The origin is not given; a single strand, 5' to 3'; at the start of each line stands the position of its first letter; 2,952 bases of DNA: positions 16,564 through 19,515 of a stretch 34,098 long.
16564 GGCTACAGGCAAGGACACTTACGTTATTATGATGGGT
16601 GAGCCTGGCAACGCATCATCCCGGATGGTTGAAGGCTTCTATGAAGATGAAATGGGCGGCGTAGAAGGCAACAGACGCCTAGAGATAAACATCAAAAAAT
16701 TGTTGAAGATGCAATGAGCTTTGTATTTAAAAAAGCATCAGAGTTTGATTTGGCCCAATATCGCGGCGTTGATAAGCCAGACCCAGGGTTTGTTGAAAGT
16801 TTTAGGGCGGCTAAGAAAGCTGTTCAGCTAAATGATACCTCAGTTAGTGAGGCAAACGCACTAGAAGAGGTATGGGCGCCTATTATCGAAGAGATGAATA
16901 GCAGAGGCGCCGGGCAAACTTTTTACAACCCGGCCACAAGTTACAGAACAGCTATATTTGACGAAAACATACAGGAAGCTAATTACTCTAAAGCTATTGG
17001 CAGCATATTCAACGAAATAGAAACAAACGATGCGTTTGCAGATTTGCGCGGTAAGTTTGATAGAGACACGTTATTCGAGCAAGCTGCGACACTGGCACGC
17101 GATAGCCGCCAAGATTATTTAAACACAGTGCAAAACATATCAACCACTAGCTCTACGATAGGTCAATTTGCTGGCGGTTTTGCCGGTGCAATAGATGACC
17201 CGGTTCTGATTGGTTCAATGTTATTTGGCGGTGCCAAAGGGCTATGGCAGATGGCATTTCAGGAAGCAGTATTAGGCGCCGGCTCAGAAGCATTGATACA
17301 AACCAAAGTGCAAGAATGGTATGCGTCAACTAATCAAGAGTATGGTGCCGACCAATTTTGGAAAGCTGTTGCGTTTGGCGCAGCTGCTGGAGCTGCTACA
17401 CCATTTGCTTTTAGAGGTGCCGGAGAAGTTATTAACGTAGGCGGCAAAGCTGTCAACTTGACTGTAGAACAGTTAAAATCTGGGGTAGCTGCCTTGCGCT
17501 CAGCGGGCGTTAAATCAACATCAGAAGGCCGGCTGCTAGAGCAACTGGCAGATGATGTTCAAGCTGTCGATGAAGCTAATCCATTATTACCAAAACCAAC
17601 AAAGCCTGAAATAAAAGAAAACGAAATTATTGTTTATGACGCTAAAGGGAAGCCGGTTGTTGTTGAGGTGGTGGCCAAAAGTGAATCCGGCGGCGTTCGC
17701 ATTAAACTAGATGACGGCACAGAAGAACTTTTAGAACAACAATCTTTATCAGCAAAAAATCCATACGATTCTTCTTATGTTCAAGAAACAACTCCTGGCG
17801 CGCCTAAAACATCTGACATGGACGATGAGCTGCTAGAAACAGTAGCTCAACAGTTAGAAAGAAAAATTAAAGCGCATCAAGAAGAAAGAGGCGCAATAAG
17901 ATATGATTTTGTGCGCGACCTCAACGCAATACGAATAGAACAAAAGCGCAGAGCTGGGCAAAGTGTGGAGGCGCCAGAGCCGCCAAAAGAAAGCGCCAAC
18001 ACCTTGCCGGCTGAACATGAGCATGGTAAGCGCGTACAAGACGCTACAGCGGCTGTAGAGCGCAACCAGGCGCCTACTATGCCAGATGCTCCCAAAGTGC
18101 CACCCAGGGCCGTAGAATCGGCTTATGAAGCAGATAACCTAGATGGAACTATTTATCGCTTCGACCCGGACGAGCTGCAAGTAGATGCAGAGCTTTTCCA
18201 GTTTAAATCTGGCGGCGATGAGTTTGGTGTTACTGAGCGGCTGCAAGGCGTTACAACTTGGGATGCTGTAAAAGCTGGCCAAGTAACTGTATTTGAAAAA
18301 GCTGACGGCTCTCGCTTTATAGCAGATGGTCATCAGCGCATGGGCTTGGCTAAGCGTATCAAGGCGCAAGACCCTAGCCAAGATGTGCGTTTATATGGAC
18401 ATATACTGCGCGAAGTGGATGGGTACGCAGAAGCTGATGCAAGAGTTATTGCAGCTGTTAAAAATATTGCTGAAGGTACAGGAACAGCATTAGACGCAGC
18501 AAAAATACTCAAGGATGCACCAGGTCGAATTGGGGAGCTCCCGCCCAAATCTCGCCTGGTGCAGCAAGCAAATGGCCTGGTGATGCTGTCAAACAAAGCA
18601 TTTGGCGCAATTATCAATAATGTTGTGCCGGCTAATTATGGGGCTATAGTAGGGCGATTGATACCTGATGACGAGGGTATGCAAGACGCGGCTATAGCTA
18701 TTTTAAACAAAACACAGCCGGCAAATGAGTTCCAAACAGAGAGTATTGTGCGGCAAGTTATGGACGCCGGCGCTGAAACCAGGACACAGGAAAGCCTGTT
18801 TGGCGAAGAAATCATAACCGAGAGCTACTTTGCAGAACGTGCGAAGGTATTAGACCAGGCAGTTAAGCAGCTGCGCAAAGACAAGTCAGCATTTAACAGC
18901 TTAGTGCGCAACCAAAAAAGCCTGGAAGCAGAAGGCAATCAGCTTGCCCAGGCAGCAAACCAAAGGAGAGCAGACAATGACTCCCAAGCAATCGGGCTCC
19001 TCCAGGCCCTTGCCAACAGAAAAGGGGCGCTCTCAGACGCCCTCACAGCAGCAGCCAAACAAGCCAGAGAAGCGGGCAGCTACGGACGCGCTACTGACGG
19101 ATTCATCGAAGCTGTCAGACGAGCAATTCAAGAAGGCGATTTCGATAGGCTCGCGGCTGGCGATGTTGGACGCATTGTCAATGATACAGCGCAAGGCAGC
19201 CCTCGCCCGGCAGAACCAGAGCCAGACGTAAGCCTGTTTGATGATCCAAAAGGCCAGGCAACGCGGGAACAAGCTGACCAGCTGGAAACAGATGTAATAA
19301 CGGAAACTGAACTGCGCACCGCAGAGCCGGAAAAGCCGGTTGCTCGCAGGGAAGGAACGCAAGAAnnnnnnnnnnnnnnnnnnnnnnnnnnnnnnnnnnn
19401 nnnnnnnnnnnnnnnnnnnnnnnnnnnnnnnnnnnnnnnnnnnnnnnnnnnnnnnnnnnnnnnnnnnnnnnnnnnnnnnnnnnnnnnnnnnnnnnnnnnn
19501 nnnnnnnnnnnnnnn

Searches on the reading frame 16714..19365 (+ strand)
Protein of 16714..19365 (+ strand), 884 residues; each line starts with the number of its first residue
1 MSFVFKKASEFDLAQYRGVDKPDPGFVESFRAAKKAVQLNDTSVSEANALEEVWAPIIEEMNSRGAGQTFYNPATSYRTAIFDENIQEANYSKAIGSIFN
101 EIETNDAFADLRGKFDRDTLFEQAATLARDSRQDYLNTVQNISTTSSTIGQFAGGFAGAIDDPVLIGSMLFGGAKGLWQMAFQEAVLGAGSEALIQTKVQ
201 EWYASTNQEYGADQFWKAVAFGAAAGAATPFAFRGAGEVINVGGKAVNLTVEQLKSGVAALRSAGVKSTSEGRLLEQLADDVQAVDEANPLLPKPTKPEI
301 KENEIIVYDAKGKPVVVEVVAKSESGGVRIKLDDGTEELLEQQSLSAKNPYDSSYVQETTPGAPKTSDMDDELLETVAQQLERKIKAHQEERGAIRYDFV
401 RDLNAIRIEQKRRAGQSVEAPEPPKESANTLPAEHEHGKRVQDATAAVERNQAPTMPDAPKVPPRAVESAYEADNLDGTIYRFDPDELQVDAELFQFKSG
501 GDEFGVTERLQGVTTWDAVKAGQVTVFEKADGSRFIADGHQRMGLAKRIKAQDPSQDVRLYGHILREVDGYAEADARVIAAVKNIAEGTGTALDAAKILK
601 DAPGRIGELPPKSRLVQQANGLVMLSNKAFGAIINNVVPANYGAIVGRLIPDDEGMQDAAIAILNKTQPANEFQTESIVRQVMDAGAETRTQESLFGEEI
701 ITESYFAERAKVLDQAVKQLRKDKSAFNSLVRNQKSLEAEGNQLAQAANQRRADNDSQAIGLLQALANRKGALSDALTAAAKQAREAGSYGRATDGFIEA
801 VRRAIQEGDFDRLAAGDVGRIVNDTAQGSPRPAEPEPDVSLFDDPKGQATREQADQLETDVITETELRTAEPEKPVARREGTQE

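Call 51: search_solved_structures(query=A5, max_evalue=1, show_alignments=2)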
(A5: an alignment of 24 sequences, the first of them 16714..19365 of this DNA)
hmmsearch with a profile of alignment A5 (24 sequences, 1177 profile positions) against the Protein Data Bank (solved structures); distinct sequences matched with E-value up to 1: 3.
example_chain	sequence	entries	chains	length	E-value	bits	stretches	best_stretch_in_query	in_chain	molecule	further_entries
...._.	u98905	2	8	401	0.0021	19.8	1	896-1128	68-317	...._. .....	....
6ox6_A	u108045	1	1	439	0.012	17.2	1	813-933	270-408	Tas1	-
1gvn_B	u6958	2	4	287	0.066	14.8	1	895-1071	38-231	ZETA | Zeta-toxin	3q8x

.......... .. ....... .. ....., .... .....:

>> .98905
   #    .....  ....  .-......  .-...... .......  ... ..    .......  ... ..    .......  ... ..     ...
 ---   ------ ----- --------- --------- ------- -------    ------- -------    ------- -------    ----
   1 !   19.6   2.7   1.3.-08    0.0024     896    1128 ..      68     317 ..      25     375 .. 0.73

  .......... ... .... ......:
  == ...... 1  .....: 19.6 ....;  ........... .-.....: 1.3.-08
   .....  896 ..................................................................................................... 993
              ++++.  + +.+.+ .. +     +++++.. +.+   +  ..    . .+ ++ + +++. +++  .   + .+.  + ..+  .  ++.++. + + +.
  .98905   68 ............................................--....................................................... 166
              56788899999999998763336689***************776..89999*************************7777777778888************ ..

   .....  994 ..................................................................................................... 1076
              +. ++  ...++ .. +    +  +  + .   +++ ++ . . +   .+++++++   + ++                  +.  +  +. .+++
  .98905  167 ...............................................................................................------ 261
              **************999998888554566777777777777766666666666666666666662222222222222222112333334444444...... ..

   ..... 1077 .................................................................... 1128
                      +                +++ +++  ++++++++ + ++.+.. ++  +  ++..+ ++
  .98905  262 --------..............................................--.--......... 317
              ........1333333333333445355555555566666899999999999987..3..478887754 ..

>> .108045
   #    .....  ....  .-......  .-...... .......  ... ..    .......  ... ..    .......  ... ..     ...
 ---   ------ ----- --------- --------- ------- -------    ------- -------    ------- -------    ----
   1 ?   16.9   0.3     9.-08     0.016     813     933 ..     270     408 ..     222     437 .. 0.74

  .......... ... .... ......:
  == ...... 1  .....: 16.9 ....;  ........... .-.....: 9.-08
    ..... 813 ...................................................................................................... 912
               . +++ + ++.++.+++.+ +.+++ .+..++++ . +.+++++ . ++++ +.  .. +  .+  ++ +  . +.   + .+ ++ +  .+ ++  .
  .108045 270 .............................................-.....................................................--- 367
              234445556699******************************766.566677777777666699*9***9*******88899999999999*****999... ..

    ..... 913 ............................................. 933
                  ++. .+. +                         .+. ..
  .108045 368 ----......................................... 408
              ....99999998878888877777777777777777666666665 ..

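Call 59: predict_structure(alignment_id=A5)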
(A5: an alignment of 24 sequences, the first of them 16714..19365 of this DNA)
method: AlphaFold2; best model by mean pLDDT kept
length: 884 residues; sequences in the alignment: 24
mean_pLDDT: 69.0   pTM: 0.37
mean pLDDT of the five models: 69.0, 67.3, 61.4, 60.7, 59.5
residues with pLDDT >= 90: 34; 70-90: 466; 50-70: 218; < 50: 166
segments of 3 or more residues with pLDDT < 50: 1-20, 169-189, 223-249, 289-300, 311-313, 349-351, 420-434, 451-454, 458-460, 466-470, 812-838, 869-884
pLDDT, mean of each block of 10 residues (from residue 1): 30 33 75 88 86 90 80 80 76 89 86 85 90 82 64 73 58 33 41 68 81 60 45 33 32 61 54 61 57 41 58 61 66 75 56 54 71 86 76 60 76 70 37 54 59 47 49 58 86 64 73 79 85 86 88 86 86 84 78 85 80 82 87 83 91 87 85 86 75 63 75 87 88 82 81 85 73 79 82 85 76 40 32 44 56 73 59 43 41
secondary structure, 60 per line:
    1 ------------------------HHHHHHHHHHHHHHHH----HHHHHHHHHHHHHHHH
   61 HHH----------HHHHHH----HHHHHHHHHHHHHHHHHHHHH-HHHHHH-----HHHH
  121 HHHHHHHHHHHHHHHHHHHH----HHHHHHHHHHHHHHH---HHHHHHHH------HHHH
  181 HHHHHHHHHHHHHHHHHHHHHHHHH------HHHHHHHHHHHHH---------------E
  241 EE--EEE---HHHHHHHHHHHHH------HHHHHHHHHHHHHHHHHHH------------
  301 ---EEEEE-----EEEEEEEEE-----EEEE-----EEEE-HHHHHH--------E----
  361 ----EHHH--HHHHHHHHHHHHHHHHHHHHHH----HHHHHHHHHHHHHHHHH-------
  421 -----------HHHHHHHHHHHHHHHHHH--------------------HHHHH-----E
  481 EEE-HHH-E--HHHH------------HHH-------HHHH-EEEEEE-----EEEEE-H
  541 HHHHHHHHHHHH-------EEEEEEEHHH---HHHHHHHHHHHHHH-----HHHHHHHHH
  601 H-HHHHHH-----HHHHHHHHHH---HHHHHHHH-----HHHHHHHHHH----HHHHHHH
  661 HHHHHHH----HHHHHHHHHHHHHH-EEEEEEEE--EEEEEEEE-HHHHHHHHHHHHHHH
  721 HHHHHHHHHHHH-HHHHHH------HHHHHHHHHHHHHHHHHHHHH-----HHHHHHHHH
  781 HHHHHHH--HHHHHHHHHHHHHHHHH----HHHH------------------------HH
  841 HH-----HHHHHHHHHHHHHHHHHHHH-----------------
elements in order (helices of 4 or more, strands of 3 or more residues): H25-40 H45-63 H74-79 H84-104 H106-111 H117-140 H145-159 H163-170 H177-205 H212-224 E240-242 E245-247 H251-263 H270-288 E304-308 E314-322 E328-331 E337-340 H342-347 H371-392 H397-413 H432-449 H470-474 E480-483 H492-495 H518-521 E523-528 E534-538 H540-552 E560-566 H573-586 H592-601 H603-608 H614-623 H627-634 H640-649 H654-667 H672-685 E687-694 E697-704 H706-732 H734-739 H746-766 H772-787 H790-806 H811-814 H839-842 H848-867
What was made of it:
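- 16714..17574 (+): Conserved N-terminal, mostly helical module (aa 1-287) with Gly/Ala-rich, mildly hydrophobic segments at aa ~148-190 and ~215-237. The AF2 model is helical here (call 59).
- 17575..18029 (+): Window-specific insertion (aa 288-439): a small beta-rich domain plus helices. AF2 places strands at aa 304-340 (call 59).
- On T7 gp16-type internal core / ejection protein: Model quality was only moderate (pLDDT 69, call 59), so this negative is weak.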

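Call 61: fold_search(model_id=the predicted structure, library=pdb)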
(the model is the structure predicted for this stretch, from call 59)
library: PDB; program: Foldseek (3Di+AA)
matches with E <= 10: 109; with E <= 0.001: 2
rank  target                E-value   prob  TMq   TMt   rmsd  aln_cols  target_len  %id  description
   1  7nfu_B                2.2e-04  1.00  0.15  0.42   7.5       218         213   16  Crystal structure of C-terminally truncated Geobacillus thermoleovorans nucleoid occlusion protein Noc (released 2021-02-17)
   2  7nfu_A                6.1e-04  1.00  0.15  0.41   7.4       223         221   16  Crystal structure of C-terminally truncated Geobacillus thermoleovorans nucleoid occlusion protein Noc (released 2021-02-17)
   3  7ng0                  3.7e-03  1.00  0.10  0.35  13.8       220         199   14  Crystal structure of N- and C-terminally truncated Geobacillus thermoleovorans nucleoid occlusion protein Noc (released 2021-02-17)
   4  7bnr_A                5.2e-03  1.00  0.09  0.36  13.6       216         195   14  Crystal structure of a ParB Q52A mutant from Myxococcus xanthus bound to CTPyS (released 2021-09-08)
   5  7bnk_A                5.9e-03  1.00  0.09  0.36  13.5       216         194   15  Crystal structure of ParB from Myxococcus xanthus bound to CDP and Monothiophosphate (released 2021-09-08)
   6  7bnr_B                6.7e-03  1.00  0.09  0.37  13.3       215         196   14  Crystal structure of a ParB Q52A mutant from Myxococcus xanthus bound to CTPyS (released 2021-09-08)
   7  6t1f_C                1.2e-02  1.00  0.10  0.37  11.9       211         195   16  Crystal structure of the C-terminally truncated chromosome-partitioning protein ParB from Caulobacter crescentus compl (released 2020-10-14)
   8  7bnk_B                1.2e-02  1.00  0.09  0.35  13.5       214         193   15  Crystal structure of ParB from Myxococcus xanthus bound to CDP and Monothiophosphate (released 2021-09-08)
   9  6t1f_A                1.2e-02  1.00  0.10  0.39  12.0       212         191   15  Crystal structure of the C-terminally truncated chromosome-partitioning protein ParB from Caulobacter crescentus compl (released 2020-10-14)
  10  7o0n_A                1.4e-02  1.00  0.09  0.36  13.6       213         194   16  Crystal structure of a ParB E93A mutant from Myxococcus xanthus bound to CDP and monothiophosphate (released 2021-09-15)
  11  6t1f_D                1.7e-02  1.00  0.14  0.43   7.4       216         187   15  Crystal structure of the C-terminally truncated chromosome-partitioning protein ParB from Caulobacter crescentus compl (released 2020-10-14)
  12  6t1f_B                3.4e-02  1.00  0.13  0.40   7.6       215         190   14  Crystal structure of the C-terminally truncated chromosome-partitioning protein ParB from Caulobacter crescentus compl (released 2020-10-14)
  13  1vz0_C                2.4e-01  0.96  0.12  0.36   6.5       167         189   17  Chromosome segregation protein Spo0J from Thermus thermophilus (released 2004-07-19)
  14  9drn_B                1.3e+00  0.57  0.04  0.13  12.9        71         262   20  Crystal structure of Mycobacterium tuberculosis biotin protein ligase in complex with Bio-4 (released 2025-04-09)
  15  7pua_F3               1.4e+00  0.03  0.08  0.08  37.6       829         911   11  Middle assembly intermediate of the Trypanosoma brucei mitoribosomal small subunit (released 2022-03-02)
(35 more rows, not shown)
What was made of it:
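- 18030..19288 (+): Conserved middle module (aa 440-858) with a ParB/Noc-like domain; D-G-H-Q-R motif at aa 538-542 (nt 18325-18339). Foldseek gives Noc 7nfu at 2.2e-4 and ParB at ~5e-3 (call 61).
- Tried and rejected: I searched for gp16 homology of the N-terminal and middle parts by profile (call 51) and by fold (call 61).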
